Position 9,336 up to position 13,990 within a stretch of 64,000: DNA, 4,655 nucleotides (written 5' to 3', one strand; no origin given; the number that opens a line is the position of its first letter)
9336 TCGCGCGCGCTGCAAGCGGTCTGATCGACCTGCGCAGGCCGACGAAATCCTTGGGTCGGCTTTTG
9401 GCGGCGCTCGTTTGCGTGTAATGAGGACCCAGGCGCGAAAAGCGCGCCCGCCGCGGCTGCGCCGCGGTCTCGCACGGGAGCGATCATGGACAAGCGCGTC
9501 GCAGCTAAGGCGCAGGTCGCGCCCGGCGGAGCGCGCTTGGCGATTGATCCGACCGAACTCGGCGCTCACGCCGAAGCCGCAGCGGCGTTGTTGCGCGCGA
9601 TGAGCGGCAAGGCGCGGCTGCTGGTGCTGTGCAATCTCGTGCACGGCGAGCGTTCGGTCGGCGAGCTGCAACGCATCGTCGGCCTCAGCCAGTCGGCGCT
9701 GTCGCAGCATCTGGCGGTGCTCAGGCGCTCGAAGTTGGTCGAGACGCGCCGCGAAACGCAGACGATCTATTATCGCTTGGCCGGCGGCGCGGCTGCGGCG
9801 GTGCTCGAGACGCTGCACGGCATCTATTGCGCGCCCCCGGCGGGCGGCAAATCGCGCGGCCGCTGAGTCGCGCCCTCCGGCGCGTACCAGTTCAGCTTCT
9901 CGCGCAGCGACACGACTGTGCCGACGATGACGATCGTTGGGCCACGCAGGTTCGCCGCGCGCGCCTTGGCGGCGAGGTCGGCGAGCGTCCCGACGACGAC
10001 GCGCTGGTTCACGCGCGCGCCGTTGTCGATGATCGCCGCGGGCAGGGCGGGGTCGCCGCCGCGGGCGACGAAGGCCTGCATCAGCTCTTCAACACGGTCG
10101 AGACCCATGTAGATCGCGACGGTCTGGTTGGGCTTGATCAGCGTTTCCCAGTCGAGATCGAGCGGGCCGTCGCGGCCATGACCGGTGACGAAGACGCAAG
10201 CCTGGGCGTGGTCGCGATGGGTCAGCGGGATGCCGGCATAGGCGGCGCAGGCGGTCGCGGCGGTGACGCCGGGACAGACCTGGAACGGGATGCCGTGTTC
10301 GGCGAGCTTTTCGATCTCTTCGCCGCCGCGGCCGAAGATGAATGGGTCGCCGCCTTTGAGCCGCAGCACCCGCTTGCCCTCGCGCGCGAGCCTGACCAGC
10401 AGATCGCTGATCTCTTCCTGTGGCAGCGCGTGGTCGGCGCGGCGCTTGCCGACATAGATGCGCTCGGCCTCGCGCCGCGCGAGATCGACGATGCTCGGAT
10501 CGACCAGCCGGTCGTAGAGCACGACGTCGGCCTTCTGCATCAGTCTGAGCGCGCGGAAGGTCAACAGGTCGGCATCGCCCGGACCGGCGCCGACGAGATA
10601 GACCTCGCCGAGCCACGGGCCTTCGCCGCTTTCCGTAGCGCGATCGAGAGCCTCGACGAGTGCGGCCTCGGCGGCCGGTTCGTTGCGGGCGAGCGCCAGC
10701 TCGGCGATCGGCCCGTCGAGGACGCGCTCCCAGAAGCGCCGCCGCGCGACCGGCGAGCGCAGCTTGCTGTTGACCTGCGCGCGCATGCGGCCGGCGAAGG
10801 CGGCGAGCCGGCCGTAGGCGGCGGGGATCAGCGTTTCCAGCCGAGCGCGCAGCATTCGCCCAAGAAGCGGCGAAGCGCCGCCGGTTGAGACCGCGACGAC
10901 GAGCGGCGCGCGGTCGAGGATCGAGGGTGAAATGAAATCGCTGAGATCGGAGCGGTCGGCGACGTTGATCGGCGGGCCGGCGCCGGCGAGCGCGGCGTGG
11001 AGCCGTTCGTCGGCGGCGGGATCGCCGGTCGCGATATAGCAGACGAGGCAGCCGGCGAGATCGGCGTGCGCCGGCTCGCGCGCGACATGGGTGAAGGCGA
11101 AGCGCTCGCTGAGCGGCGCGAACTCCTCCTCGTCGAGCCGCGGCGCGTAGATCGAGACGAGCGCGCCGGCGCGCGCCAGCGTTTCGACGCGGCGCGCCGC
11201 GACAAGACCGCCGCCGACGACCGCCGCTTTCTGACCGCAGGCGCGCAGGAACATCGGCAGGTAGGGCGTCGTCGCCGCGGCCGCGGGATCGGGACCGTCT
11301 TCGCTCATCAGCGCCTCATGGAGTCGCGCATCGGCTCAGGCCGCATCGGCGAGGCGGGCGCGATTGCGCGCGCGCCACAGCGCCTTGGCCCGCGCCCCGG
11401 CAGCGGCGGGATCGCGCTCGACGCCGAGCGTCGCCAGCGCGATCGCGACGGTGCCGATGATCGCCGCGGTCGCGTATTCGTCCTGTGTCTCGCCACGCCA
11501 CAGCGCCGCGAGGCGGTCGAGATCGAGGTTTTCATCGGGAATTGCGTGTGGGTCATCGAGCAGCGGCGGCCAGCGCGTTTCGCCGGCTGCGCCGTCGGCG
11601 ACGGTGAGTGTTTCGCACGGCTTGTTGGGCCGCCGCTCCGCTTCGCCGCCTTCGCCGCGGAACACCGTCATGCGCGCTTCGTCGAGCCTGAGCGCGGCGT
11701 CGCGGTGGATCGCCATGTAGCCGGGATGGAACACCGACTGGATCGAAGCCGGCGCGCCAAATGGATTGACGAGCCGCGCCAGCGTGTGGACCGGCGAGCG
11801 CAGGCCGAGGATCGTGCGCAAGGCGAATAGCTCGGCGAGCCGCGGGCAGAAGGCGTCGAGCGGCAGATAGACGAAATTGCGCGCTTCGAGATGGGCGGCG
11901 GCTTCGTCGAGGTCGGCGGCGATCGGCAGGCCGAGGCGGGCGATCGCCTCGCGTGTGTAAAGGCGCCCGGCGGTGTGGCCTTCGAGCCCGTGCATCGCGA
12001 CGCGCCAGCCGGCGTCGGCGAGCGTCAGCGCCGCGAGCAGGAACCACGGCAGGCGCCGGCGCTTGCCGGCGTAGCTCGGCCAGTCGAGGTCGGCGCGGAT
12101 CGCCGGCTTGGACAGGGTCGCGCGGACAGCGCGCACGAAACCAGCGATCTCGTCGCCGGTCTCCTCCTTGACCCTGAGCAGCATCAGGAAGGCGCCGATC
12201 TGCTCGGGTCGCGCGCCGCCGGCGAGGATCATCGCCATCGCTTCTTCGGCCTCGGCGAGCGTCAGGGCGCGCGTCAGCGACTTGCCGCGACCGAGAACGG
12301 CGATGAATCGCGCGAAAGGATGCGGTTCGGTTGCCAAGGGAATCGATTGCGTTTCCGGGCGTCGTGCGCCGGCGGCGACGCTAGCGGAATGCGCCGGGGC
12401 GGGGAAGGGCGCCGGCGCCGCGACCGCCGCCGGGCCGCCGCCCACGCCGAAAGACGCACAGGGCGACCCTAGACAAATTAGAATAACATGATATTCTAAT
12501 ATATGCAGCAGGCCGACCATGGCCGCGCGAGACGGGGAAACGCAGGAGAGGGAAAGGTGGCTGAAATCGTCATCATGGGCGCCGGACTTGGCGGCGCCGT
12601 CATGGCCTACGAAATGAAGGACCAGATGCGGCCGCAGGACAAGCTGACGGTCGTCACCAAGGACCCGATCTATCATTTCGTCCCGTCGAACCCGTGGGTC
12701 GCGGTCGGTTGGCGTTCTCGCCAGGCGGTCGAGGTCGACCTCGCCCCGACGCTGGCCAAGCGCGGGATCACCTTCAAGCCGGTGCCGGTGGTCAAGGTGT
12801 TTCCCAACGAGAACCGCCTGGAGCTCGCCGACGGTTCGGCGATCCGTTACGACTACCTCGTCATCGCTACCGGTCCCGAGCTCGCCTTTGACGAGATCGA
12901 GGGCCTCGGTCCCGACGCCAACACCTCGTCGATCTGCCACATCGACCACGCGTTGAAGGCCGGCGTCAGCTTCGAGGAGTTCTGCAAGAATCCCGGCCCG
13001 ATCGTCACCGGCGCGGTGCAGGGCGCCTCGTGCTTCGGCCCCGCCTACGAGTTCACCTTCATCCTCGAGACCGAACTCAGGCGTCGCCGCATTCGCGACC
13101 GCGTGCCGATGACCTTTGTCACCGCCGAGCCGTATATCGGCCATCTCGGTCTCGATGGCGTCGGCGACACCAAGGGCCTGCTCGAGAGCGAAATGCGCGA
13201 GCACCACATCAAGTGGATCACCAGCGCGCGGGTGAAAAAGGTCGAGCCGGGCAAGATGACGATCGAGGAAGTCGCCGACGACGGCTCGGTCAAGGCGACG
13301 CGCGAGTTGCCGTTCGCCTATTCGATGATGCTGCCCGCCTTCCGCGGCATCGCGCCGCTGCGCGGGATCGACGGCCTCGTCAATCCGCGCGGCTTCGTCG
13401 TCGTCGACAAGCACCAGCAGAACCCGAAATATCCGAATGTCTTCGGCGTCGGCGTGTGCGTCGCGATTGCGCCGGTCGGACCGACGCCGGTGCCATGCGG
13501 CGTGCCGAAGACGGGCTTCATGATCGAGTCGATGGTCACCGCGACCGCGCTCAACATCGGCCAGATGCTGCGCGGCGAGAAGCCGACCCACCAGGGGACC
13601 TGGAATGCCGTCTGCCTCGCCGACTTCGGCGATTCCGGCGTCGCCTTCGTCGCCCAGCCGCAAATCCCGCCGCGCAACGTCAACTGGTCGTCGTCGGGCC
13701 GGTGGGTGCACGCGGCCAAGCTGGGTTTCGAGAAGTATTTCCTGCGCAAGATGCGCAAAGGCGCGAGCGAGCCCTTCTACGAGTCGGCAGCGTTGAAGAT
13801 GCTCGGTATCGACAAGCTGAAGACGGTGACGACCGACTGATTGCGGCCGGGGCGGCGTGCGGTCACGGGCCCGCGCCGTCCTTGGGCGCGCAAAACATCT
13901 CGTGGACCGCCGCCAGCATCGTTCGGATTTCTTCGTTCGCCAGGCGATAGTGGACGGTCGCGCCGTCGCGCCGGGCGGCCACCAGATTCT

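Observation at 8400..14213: Three paralogous two-Cys (C-66-C) persulfide-sensor-type ArsR regulators within 6 kb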

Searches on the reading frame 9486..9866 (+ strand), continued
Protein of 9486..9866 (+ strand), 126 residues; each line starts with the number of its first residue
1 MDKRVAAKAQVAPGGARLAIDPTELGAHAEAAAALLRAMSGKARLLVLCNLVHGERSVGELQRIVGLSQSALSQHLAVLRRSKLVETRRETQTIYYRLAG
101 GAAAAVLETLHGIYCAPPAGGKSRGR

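Call 34: find_encoding_contigs(protein=P0064, flank=10000, max_places=2)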
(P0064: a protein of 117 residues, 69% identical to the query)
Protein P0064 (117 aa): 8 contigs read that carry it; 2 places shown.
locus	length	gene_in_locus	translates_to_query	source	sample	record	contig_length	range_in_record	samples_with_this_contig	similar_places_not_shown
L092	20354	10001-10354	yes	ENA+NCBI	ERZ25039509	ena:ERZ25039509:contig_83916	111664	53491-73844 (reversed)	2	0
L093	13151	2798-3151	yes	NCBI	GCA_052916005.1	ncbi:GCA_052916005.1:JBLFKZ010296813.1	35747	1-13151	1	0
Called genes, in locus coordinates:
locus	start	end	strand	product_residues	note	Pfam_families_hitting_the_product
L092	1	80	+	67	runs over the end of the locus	PF11127:YgaP-like_TM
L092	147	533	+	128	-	PF03625:DUF302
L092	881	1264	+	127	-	PF02635:DsrE (weak), PF13686:DrsE_2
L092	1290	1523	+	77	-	PF01206:TusA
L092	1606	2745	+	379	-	PF07992:Pyr_redox_2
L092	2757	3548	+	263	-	-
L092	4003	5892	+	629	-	-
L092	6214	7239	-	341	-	PF01548:DEDD_Tnp_IS110, PF02371:Transposase_20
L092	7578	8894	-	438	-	PF03349:Toluene_X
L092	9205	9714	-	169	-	PF13686:DrsE_2, PF02635:DsrE (faint)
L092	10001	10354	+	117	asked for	PF01638:HxlR, PF01022:HTH_5, PF12802:MarR_2 (weak)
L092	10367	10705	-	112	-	PF04358:DsrC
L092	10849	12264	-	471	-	PF13241:NAD_binding_7, PF14824:Sirohm_synth_M, PF10414:CysG_dimeriser, PF00590:TP_methylase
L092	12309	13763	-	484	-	PF01656:CbiA, PF13500:AAA_26, PF07685:GATase_3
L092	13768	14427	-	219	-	-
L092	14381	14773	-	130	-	PF02885:Glycos_trans_3N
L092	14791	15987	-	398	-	PF03916:NrfD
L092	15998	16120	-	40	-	-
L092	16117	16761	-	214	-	PF12797:Fer4_2 (faint), PF13237:Fer4_10 (faint), PF12838:Fer4_7 (weak), PF13187:Fer4_9 (faint), PF13247:Fer4_11, PF12837:Fer4_6 (weak), PF00037:Fer4 (weak), PF14697:Fer4_21 (weak)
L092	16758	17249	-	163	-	-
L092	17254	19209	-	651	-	PF14691:Fer4_20, PF00890:FAD_binding_2 (weak), PF01266:DAO, PF01494:FAD_binding_3 (weak), PF07992:Pyr_redox_2, PF12831:FAD_oxidored, PF13450:NAD_binding_8, PF12838:Fer4_7, +6 more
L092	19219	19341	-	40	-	-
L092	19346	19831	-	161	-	PF13237:Fer4_10 (faint), PF12838:Fer4_7, PF13187:Fer4_9 (weak), PF14697:Fer4_21, PF12797:Fer4_2 (weak), PF00037:Fer4 (weak)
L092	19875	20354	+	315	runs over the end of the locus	-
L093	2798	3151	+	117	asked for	PF01638:HxlR, PF01022:HTH_5, PF12802:MarR_2 (weak)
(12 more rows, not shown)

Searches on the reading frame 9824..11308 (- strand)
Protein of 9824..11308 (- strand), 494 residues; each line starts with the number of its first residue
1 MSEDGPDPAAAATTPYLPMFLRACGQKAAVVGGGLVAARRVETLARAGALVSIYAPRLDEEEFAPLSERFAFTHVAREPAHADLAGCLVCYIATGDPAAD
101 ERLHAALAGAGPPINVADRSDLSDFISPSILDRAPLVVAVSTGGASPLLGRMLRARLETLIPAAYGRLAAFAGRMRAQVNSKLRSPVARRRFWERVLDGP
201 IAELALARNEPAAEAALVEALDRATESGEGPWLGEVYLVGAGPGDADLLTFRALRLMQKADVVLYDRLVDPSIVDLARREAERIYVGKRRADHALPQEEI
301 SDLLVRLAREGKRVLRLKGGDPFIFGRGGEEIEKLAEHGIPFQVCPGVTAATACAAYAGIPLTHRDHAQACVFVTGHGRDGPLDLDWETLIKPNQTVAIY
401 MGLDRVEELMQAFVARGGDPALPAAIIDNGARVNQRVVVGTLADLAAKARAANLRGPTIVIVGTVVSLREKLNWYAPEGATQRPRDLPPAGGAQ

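Call 4: search_protein_families(library=pfam, proteins=[window:9824-11308:-], max_evalue=0.001)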
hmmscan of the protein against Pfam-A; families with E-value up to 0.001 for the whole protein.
window:9824-11308:- (494 aa): 4 families
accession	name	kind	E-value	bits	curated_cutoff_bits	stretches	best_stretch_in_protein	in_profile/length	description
PF00590.25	TP_methylase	-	1.6e-55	188.8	27.8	1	236-446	2-212/212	Tetrapyrrole (Corrin/Porphyrin) Methylases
PF10414.14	CysG_dimeriser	-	7.2e-20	70.9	23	1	164-221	1-58/58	Sirohaem synthase dimerisation region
PF13241.12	NAD_binding_7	-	2.4e-19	70.3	22.1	1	19-129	1-104/104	Putative NAD(P)-binding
PF14824.11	Sirohm_synth_M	-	3e-07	30.2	25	1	135-158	3-26/28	Sirohaem biosynthesis protein central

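Call 9: search_protein_families(library=ncbifam, proteins=[window:9824-11308:-], max_evalue=0.00001)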
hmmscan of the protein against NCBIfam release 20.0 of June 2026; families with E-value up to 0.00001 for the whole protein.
window:9824-11308:- (494 aa): 24 families
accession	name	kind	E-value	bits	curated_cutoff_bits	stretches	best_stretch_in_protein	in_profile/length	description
NF007922.1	PRK10637.1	equivalog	6.1e-174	579.2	400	1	16-466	1-449/450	siroheme synthase CysG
NF004790.0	PRK06136.1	subfamily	1.3e-92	310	198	1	234-475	4-246/250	uroporphyrinogen-III C-methyltransferase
TIGR01469.1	cobA_cysG_Cterm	equivalog_domain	5.1e-90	301.4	185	1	234-469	1-237/238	uroporphyrinogen-III C-methyltransferase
NF005524.0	PRK07168.1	equivalog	5e-65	219.9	603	1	234-475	3-244/474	uroporphyrin-III C-methyltransferase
TIGR01470.1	cysG_Nterm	subfamily_domain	2e-51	174.6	62.3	1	17-221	1-204/205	siroheme synthase, N-terminal domain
TIGR01465.1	cobM_cbiF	equivalog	2.9e-45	154.5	259.65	1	236-469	1-230/247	precorrin-4 C(11)-methyltransferase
NF012017.0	PRK15473.1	equivalog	3.4e-34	118.3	408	1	235-466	9-236/257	cobalt-precorrin-4 methyltransferase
NF005222.0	PRK06718.1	equivalog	2.6e-21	76.2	204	1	17-197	3-181/203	NAD(P)-binding protein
TIGR01466.1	cobJ_cbiH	equivalog_domain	3.8e-16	59.4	246.35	1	236-364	1-124/239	precorrin-3B C(17)-methyltransferase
NF004423.0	PRK05765.1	equivalog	4.1e-15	56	332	1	234-481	3-242/247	precorrin-3B C(17)-methyltransferase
TIGR01467.1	cobI_cbiL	equivalog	7.3e-15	55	163.25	1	235-370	2-149/230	precorrin-2 C(20)-methyltransferase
NF004647.0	PRK05990.1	equivalog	1.1e-13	51.3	271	0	234-265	6-37/245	precorrin-2 C(20)-methyltransferase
NF004062.0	PRK05576.1-5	equivalog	5.3e-10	39.1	194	1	235-372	2-143/219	cobalt-factor II C(20)-methyltransferase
NF004058.0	PRK05576.1-1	equivalog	8e-10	38.6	239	1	234-362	2-139/221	cobalt-factor II C(20)-methyltransferase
TIGR02467.1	CbiE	equivalog_domain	2.3e-09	37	92.9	1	238-449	1-195/204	precorrin-6y C5,15-methyltransferase (decarboxylating) subunit CbiE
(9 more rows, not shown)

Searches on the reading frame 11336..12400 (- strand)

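Call 4: search_protein_families(library=pfam, proteins=[window:11336-12400:-], max_evalue=0.001)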
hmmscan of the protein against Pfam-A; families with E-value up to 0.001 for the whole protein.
window:11336-12400:- (354 aa): 2 families
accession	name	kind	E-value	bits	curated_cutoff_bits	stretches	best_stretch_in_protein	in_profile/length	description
PF02885.22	Glycos_trans_3N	-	2.2e-16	59.8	26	1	38-94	9-61/63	Glycosyl transferase family, helical bundle domain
PF00591.27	Glycos_transf_3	-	0.0001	22.5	27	1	122-261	23-160/253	Glycosyl transferase family, a/b domain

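Call 9: search_protein_families(library=ncbifam, proteins=[window:11336-12400:-], max_evalue=0.00001)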
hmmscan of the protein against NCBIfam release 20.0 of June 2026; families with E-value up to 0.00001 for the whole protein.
window:11336-12400:- (354 aa): 5 families
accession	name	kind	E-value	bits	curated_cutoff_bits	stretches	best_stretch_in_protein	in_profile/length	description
NF006564.0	PRK09071.1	equivalog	5.2e-121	403.7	257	1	25-348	9-332/335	glycosyl transferase family protein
NF006005.0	PRK08136.1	equivalog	1e-43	149.9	185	1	28-265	2-243/314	DNA-binding protein YbiB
NF005635.0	PRK07394.1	equivalog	3.2e-24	85.8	287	1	29-269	5-253/348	hypothetical protein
NF011201.0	PRK14607.1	equivalog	6.3e-20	71.3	670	1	44-271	206-435/534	bifunctional anthranilate synthase component II/anthranilate phosphoribosyltransferase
TIGR01245.1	trpD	equivalog_domain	3.5e-19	69.3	199.05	1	44-276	8-243/330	anthranilate phosphoribosyltransferase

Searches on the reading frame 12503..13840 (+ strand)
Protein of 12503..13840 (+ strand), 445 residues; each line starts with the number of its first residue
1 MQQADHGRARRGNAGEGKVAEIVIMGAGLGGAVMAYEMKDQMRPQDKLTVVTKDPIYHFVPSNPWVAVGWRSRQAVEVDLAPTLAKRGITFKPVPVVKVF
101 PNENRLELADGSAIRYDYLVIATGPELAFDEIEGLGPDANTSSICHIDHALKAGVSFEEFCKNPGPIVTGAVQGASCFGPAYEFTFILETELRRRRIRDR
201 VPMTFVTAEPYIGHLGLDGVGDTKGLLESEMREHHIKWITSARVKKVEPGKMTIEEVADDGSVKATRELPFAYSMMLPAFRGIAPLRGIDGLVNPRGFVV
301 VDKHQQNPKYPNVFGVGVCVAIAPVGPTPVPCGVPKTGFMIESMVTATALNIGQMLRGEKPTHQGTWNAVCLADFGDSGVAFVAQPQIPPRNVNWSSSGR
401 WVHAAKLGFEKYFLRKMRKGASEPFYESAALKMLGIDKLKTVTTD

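Call 4: search_protein_families(library=pfam, proteins=[window:12503-13840:+], max_evalue=0.001)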
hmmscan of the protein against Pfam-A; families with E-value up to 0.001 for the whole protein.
window:12503-13840:+ (445 aa): 1 family
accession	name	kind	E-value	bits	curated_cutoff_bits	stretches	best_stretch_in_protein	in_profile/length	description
PF07992.20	Pyr_redox_2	-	1.4e-12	48.1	26.1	1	21-324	2-278/291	Pyridine nucleotide-disulphide oxidoreductase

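Call 9: search_protein_families(library=ncbifam, proteins=[window:12503-13840:+], max_evalue=0.00001)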
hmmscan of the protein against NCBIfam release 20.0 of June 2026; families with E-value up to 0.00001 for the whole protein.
window:12503-13840:+ (445 aa): 3 families
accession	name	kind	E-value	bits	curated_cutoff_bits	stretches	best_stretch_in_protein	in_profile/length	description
NF049943.1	SQR_III_seleno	exception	1.7e-25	89.8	525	1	21-321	2-291/406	type III sulfide quinone reductase, selenoprotein subtype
TIGR03169.1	Nterm_to_SelD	hypoth_equivalog_domain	3.2e-09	36.6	310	1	21-323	1-285/365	pyridine nucleotide-disulfide oxidoreductase family protein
NF045765.1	PhenlGlyoxDHPadH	equivalog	3e-07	29.7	475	1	32-136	17-120/416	NADH-dependent phenylglyoxylate dehydrogenase subunit epsilon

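Call 11: find_encoding_contigs(protein=window:12503-13840:+, flank=10000, max_places=6)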
Protein window:12503-13840:+ (445 aa): 10 contigs read that carry it; 6 places shown.
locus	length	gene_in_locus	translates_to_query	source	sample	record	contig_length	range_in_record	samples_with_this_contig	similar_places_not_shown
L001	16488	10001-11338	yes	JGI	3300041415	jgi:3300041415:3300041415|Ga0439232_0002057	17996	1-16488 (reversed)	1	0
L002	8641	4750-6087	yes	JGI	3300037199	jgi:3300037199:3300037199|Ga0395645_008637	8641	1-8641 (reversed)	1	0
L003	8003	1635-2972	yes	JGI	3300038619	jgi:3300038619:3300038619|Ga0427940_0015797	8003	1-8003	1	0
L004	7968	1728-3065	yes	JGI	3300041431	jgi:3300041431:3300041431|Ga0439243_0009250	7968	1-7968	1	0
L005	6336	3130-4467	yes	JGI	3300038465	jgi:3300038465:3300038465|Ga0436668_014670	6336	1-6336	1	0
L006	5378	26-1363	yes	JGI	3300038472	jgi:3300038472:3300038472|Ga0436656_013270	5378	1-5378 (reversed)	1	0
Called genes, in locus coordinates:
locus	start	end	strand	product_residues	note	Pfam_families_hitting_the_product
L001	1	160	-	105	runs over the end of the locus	-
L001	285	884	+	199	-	PF06186:DUF992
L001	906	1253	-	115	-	PF00581:Rhodanese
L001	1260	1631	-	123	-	PF02627:CMD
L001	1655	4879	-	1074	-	PF00873:ACR_tran, PF02355:SecD_SecF_C (faint)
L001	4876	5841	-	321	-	PF25919:BSH_CusB (faint), PF25893:HH_CzcB (faint)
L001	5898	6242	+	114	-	PF01022:HTH_5, PF01638:HxlR (weak), PF12802:MarR_2 (weak)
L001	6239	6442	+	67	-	PF11127:YgaP-like_TM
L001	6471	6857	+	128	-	PF03625:DUF302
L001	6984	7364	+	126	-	PF12840:HTH_20 (weak), PF01638:HxlR (weak), PF12802:MarR_2 (weak), PF01022:HTH_5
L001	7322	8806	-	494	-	PF13241:NAD_binding_7, PF14824:Sirohm_synth_M (weak), PF10414:CysG_dimeriser, PF00590:TP_methylase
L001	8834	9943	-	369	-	PF02885:Glycos_trans_3N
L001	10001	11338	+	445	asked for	PF07992:Pyr_redox_2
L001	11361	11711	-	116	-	PF12802:MarR_2 (weak), PF01022:HTH_5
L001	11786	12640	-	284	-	PF04909:Amidohydro_2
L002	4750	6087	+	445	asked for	PF07992:Pyr_redox_2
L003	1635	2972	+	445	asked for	PF07992:Pyr_redox_2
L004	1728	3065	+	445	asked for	PF07992:Pyr_redox_2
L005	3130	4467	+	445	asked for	PF07992:Pyr_redox_2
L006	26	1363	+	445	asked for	PF07992:Pyr_redox_2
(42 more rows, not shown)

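Call 14: find_related_loci(query=window:12557-13840:+, collection=genome_contigs, flank=10000)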
Query window:12557-13840:+ (427 aa) in genome_contigs; peptide patterns used: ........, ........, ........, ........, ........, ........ (x = any residue, [..] = any of these).
600 stretches matched a pattern (row limit reached: there are more); 589 encode a relative of the query (tblastn E <= 1e-3); the best 80 are kept; 80 distinct loci.
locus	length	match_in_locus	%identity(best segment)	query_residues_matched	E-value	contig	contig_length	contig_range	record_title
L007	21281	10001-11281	88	1-427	0e+0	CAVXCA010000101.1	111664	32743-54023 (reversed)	MAG: uncultured Alphaproteobacteria bacterium isolate MFD03323.bin.1.128 genome assembly, contig: contig_83916, whole ge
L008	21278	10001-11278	83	1-426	0e+0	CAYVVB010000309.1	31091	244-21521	MAG TPA_asm: uncultured Bradyrhizobium sp. isolate binchicken_co84_141 genome assembly, contig: k141_289736, whole genom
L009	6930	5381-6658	85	1-426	0e+0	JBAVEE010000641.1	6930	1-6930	MAG: Bradyrhizobium sp. isolate MFD04386_ilm_asm_bin2 k127_34772, whole genome shotgun sequence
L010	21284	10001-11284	83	1-427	0e+0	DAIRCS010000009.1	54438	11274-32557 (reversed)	MAG TPA_asm: Rhodoblastus sp. isolate CTOTU2298 NODE_322_length_54438_cov_6.359745, whole genome shotgun sequence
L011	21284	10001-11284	84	1-427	0e+0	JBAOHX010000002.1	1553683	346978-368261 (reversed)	MAG: Rhodoblastus sp. isolate AS_Ams2_Bin28 np1-np2_contig_247, whole genome shotgun sequence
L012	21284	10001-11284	83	1-427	0e+0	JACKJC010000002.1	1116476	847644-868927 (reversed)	MAG: Methylobacteriaceae bacterium isolate HK-STAS-PROT-29 HK-STAS-PROT-29_2, whole genome shotgun sequence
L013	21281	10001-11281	81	1-427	0e+0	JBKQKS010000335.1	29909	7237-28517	MAG: Roseiarcus sp. isolate CRr2D2E2F__bin_104 CRr2D2E2F_000000241434, whole genome shotgun sequence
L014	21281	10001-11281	82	1-427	0e+0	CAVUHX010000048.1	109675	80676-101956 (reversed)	MAG: uncultured Alphaproteobacteria bacterium isolate MFD01872.bin.2.31 genome assembly, contig: contig_66508, whole gen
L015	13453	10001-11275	80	1-425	0e+0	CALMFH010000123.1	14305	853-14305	MAG TPA_asm: uncultured Alphaproteobacteria bacterium isolate SRR8868559_bin.26_CONCOCT_v1.1_MAG genome assembly, contig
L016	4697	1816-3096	80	1-426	0e+0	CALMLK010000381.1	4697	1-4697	MAG TPA_asm: uncultured Alphaproteobacteria bacterium isolate SRR5166508_bin.70_CONCOCT_v1.1_MAG genome assembly, contig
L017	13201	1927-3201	80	1-425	0e+0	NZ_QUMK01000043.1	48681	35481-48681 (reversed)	Rhodopseudomonas sp. BR0M22 NODE_43_length_48681_cov_4.32162_ID_3419, whole genome shotgun sequence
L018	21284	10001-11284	77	1-427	0e+0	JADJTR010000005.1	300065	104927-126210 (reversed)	MAG: Phyllobacteriaceae bacterium isolate Hirt_18-Q3-R61-65_BAT3C.487 tig00009945-10-3027420, whole genome shotgun seque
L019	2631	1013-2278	78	1-422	0e+0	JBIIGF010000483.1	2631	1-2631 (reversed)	MAG: Aestuariivirga sp. isolate ME2001-07-02D8pf_3300042397_group1_bin88 Rohwer_bin1924_scaffold_45880_c1, whole genome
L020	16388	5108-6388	76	1-426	0e+0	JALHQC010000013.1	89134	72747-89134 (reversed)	MAG: bacterium isolate bin.62 c_000000001555, whole genome shotgun sequence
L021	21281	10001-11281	74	1-427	0e+0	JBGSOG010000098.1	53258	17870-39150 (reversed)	MAG: Rhizobiaceae bacterium isolate JTS-AC274 k141_580397, whole genome shotgun sequence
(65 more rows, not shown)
